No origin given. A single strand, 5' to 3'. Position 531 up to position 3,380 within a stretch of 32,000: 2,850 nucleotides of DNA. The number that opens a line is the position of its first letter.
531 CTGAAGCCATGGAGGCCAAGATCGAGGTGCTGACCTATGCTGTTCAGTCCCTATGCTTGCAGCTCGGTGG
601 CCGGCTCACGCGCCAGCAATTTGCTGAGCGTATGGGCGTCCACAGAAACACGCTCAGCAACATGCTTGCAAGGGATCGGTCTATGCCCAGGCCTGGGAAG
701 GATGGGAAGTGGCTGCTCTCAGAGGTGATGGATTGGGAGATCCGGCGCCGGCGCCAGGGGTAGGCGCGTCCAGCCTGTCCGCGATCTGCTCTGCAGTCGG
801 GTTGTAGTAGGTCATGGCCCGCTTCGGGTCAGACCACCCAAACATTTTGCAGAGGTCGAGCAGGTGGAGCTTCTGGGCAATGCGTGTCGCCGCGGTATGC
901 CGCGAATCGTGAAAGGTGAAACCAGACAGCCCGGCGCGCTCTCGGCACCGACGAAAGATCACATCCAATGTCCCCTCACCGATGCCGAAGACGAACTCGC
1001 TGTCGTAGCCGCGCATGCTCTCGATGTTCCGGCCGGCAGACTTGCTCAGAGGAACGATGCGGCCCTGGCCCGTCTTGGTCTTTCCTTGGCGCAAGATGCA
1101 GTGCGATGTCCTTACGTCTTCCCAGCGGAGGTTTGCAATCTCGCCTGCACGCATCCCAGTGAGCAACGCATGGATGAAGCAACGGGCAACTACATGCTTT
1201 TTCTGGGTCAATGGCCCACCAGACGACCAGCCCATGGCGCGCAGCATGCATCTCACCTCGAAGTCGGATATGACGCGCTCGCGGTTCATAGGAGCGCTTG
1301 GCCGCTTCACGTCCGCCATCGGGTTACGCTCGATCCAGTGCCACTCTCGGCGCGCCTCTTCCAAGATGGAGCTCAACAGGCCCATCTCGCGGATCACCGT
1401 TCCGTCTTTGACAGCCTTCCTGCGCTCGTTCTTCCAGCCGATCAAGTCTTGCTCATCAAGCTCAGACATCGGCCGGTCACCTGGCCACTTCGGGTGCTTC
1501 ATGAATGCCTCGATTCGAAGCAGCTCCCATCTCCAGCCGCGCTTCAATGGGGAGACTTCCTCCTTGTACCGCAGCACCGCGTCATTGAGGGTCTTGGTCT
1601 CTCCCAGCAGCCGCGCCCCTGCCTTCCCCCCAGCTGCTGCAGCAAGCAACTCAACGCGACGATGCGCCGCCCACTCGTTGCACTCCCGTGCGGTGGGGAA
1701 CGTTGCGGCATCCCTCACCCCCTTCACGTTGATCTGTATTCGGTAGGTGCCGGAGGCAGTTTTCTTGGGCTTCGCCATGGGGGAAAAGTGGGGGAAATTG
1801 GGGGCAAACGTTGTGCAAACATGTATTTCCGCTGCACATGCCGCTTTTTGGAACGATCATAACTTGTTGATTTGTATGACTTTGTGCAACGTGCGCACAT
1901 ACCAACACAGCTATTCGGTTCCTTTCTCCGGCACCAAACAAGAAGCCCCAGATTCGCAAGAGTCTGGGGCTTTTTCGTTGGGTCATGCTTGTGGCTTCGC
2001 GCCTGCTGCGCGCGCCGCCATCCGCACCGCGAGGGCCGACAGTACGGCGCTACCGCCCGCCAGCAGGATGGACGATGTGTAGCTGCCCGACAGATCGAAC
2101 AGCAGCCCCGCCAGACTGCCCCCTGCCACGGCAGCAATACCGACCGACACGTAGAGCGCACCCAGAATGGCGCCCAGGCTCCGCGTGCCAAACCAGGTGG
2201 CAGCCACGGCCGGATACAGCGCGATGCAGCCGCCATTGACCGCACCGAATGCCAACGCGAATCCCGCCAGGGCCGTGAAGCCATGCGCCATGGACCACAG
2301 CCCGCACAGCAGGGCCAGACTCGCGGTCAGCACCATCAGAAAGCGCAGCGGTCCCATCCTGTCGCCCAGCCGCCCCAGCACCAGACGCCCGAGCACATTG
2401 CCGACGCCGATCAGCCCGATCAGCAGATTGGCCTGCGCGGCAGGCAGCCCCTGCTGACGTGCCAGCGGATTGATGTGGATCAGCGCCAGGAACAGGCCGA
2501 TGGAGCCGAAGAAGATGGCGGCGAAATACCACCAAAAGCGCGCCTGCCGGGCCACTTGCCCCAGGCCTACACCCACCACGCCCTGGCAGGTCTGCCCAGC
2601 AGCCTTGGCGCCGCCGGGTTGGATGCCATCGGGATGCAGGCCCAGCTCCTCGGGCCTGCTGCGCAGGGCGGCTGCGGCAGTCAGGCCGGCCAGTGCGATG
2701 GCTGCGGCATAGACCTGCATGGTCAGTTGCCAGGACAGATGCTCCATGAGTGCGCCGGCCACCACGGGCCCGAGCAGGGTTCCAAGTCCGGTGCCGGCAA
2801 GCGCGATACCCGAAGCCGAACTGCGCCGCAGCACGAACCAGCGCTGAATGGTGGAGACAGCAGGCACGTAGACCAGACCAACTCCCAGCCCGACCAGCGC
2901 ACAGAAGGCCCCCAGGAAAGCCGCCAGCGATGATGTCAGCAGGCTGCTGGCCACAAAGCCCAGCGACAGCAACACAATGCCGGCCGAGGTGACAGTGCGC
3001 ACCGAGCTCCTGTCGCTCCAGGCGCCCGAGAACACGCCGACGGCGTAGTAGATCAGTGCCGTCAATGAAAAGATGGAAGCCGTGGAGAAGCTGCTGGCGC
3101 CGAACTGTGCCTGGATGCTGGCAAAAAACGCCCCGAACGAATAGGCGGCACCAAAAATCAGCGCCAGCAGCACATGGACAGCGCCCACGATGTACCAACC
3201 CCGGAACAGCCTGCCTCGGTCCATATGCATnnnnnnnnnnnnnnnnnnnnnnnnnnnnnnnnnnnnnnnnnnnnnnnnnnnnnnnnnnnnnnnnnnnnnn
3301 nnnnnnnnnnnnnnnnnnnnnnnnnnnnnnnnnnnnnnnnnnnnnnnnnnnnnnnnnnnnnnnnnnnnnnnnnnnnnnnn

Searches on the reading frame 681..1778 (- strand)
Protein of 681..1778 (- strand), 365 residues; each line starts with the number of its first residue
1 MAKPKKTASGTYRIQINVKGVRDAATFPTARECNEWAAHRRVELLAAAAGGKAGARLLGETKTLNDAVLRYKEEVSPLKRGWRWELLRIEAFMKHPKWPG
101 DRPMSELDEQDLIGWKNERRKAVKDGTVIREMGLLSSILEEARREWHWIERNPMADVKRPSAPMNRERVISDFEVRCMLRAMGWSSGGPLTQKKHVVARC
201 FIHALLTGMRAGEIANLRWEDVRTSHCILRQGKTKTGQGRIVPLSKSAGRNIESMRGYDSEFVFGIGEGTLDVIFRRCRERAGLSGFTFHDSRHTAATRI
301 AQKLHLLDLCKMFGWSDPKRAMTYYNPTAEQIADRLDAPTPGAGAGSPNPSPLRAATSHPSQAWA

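Call 3: search_protein_families(library=pfam, proteins=[window:681-1778:-], max_evalue=0.01)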
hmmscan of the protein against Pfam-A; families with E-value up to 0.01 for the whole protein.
window:681-1778:- (365 aa): 2 families
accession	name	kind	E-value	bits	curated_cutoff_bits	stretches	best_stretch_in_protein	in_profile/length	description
PF00589.27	Phage_integrase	-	6.9e-19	68.7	27.1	1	194-329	20-170/172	Phage integrase family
PF24624.1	Int_N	-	0.0063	17.6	27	0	100-158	38-97/100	Phage integrase, N-terminal domain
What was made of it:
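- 681..1778 (-): Tyrosine integrase at the edge of an integrated element (ParB-like and DNA methylase genes lie further left). Context only; not part of the cassette. PF00589 E 6.9e-19 (call 3).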

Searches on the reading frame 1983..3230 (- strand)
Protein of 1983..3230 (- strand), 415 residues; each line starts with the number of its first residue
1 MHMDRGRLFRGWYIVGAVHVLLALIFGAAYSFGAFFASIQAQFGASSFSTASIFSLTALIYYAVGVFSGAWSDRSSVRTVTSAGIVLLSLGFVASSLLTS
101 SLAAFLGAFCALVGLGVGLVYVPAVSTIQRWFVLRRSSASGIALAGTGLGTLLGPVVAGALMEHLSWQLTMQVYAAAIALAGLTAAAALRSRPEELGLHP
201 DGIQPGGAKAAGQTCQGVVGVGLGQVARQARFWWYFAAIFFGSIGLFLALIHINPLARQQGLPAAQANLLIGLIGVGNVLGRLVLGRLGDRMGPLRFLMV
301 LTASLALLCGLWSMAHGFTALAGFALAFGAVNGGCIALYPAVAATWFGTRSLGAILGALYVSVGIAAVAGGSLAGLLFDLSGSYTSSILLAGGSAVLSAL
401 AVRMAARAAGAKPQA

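Call 3: search_protein_families(library=pfam, proteins=[window:1983-3230:-], max_evalue=0.01)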
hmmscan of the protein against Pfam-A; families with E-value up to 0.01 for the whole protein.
window:1983-3230:- (415 aa): 2 families
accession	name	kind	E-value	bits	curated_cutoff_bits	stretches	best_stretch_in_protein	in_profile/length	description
PF07690.21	MFS_1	-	2.3e-43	148.9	33.4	2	21-315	4-288/347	Major Facilitator Superfamily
PF06779.20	MFS_4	-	0.002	18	26.3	0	47-402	26-363/364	Uncharacterised MFS-type transporter YbfB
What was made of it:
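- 1983..3230 (-): Intact MFS_1 transporter gene, divergent from cysC. In full-cluster relatives this gene lies downstream of the giant protein gene instead. PF07690 E 2.3e-43 (call 3).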
